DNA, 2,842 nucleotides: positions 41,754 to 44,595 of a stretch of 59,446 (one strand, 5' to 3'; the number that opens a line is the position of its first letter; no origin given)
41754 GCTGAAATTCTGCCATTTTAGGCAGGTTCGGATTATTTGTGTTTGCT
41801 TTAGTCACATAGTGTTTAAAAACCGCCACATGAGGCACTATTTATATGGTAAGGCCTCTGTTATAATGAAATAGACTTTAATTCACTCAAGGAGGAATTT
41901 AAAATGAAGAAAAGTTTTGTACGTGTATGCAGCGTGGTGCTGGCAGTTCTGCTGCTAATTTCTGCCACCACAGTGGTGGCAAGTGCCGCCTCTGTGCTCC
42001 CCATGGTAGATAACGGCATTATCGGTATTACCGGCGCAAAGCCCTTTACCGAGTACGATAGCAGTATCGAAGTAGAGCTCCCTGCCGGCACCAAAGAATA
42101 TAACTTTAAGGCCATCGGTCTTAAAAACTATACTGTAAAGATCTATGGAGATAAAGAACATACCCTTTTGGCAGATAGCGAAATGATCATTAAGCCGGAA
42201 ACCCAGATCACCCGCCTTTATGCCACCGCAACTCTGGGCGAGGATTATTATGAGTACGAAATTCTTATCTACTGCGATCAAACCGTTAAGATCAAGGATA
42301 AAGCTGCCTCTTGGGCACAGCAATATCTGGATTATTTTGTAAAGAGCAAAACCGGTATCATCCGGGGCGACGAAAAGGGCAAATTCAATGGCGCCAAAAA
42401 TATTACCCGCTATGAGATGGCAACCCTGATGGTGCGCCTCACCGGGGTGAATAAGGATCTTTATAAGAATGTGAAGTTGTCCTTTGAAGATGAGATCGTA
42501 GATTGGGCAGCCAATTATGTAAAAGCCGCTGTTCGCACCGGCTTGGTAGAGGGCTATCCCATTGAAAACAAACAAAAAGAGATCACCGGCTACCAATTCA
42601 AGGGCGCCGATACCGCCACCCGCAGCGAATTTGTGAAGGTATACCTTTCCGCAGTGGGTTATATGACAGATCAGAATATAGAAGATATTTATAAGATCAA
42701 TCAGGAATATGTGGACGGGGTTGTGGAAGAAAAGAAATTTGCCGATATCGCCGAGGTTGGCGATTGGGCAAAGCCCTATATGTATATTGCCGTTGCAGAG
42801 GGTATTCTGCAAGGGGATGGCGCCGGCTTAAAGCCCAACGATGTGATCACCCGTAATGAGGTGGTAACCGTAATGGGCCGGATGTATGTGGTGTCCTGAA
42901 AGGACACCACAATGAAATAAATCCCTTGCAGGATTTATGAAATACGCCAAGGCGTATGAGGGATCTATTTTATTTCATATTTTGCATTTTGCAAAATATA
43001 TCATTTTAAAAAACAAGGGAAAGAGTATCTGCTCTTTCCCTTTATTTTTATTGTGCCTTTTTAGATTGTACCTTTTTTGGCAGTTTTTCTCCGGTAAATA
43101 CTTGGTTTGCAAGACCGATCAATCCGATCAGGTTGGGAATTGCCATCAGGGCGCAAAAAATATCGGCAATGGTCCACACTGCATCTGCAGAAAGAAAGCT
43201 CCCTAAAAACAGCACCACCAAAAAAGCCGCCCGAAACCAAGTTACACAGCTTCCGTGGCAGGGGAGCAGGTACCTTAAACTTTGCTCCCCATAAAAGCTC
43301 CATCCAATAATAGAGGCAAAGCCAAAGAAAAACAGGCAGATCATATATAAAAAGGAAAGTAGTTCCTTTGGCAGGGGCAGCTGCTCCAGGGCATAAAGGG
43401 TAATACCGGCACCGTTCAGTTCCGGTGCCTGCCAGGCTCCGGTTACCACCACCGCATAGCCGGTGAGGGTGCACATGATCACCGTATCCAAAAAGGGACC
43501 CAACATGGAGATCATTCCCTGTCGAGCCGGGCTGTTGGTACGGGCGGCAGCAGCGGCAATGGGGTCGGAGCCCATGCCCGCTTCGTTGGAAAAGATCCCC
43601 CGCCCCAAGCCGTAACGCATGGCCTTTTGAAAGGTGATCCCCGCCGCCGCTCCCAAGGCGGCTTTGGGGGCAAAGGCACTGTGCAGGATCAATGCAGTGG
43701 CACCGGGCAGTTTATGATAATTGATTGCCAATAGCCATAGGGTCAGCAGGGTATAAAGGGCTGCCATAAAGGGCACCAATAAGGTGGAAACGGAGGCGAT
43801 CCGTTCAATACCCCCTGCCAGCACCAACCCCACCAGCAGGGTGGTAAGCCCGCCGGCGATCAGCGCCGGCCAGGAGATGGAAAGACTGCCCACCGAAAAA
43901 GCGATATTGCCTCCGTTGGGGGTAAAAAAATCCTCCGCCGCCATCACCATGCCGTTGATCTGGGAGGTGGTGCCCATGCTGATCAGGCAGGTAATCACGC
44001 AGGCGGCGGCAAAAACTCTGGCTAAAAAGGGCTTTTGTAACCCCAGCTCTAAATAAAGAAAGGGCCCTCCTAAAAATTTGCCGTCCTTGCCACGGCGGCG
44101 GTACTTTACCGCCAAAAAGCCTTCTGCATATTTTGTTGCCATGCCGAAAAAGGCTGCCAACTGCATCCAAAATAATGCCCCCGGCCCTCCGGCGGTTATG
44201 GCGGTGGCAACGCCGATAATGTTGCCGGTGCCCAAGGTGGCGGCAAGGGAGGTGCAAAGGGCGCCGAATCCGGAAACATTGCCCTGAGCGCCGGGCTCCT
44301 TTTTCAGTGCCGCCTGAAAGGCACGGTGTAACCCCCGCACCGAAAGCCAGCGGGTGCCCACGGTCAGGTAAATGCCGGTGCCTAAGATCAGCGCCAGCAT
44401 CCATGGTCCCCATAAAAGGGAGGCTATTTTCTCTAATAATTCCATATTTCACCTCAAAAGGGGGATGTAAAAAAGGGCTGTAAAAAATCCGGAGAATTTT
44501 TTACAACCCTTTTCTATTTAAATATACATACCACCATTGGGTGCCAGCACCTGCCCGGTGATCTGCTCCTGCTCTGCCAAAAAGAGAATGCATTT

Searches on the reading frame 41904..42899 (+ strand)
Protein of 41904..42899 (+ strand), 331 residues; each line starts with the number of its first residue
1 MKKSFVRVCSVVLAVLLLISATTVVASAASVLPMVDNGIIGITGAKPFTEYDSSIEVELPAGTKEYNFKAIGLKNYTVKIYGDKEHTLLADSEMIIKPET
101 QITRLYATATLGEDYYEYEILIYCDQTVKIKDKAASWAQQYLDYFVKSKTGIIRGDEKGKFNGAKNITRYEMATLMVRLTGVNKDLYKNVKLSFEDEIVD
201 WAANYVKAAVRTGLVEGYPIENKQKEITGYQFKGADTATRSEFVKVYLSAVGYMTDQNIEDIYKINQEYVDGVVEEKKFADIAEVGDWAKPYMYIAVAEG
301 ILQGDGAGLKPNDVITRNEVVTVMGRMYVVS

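Call 36: search_protein_families(library=pfam, proteins=[window:41904-42899:+])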
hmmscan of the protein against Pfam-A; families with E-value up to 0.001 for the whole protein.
window:41904-42899:+ (331 aa): 1 family
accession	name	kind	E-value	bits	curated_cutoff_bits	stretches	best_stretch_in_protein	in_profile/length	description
PF00395.25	SLH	-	6.4e-19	68.1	20.8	1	278-319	1-42/44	S-layer homology domain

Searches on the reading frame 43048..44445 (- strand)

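Call 36: search_protein_families(library=pfam, proteins=[window:43048-44445:-])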
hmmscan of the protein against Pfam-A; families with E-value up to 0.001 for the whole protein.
window:43048-44445:- (465 aa): 1 family
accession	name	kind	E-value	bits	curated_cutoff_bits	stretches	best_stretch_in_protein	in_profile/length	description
PF01235.23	Na_Ala_symp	-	1.3e-116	390.6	24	1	49-451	5-374/392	Sodium:alanine symporter family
